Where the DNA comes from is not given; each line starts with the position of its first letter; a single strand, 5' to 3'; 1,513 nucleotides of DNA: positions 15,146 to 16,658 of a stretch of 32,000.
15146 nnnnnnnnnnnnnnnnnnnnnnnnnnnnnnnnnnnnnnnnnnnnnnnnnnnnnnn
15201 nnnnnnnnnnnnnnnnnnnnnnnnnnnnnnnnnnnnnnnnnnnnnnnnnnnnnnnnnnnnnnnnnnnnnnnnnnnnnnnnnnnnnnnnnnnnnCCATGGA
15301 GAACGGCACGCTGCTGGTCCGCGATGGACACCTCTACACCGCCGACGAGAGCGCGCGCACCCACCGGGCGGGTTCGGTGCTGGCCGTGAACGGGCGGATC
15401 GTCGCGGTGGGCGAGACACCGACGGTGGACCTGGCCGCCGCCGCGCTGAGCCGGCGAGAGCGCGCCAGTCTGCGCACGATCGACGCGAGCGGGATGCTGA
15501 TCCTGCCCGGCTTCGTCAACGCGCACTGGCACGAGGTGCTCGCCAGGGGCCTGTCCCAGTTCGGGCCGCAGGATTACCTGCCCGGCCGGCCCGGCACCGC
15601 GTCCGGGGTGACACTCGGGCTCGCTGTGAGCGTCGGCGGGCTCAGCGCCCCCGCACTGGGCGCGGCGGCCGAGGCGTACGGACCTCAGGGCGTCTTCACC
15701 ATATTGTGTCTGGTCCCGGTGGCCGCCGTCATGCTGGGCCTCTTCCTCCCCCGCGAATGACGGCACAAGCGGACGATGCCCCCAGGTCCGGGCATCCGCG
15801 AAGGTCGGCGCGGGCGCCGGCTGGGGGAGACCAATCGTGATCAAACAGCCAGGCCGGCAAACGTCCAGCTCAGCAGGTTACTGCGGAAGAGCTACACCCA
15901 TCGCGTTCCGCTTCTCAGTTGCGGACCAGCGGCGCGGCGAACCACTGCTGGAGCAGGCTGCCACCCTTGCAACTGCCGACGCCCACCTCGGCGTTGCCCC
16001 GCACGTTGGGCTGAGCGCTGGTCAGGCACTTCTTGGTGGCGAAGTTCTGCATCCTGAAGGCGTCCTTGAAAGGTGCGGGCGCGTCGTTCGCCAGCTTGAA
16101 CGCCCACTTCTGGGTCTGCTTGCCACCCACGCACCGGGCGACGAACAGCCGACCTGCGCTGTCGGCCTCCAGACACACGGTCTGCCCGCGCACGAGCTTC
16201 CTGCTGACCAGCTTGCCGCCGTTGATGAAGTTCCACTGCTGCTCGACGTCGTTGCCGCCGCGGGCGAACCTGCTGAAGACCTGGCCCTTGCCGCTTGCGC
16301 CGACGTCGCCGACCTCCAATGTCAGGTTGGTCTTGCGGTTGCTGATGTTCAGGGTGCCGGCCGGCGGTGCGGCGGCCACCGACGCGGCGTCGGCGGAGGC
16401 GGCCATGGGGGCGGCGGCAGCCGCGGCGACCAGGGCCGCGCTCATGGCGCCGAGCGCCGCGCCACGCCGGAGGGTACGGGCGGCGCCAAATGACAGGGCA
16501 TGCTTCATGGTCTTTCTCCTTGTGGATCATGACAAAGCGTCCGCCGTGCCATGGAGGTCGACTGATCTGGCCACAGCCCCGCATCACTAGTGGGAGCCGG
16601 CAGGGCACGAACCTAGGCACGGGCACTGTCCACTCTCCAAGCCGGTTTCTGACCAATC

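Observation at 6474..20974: Firmicute-style (T7SSb-like) parts list around an Rhs toxin in a high-GC actinobacterium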

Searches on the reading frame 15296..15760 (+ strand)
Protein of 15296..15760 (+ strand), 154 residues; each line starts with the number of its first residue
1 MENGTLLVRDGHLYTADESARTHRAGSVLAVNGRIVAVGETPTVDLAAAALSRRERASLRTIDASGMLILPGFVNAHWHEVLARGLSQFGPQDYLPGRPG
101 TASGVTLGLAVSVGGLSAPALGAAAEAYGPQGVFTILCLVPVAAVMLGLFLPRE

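Call 93: search_protein_families(library=pfam, max_evalue=0.001, proteins=[window:15296-15760:+])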
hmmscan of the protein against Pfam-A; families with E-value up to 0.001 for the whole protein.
window:15296-15760:+ (154 aa): 1 family
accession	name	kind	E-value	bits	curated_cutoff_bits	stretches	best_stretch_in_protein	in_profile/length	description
PF07969.17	Amidohydro_3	-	0.00058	19.9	29.7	1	60-106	1-45/472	Amidohydrolase family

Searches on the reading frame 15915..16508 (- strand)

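Call 7: search_protein_families(library=pfam, max_evalue=0.1, proteins=[window:15915-16508:-])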
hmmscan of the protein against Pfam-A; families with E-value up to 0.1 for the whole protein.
window:15915-16508:- (197 aa): 3 families
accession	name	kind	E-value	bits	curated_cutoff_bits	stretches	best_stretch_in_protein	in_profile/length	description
PF00652.28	Ricin_B_lectin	-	8.9e-11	42.5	29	2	55-135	5-126/126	Ricin-type beta-trefoil lectin domain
PF14200.12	RicinB_lectin_2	-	3.5e-05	24.8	25.6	2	89-165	2-76/89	Ricin-type beta-trefoil lectin domain-like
PF03498.20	CDtoxinA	-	0.024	14.7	22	1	101-193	54-142/149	Cytolethal distending toxin A/C domain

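Call 8: search_protein_families(library=ncbifam, max_evalue=0.1, proteins=[window:15915-16508:-])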
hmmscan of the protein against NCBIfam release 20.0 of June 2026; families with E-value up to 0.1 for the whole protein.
window:15915-16508:- (197 aa): 0 families
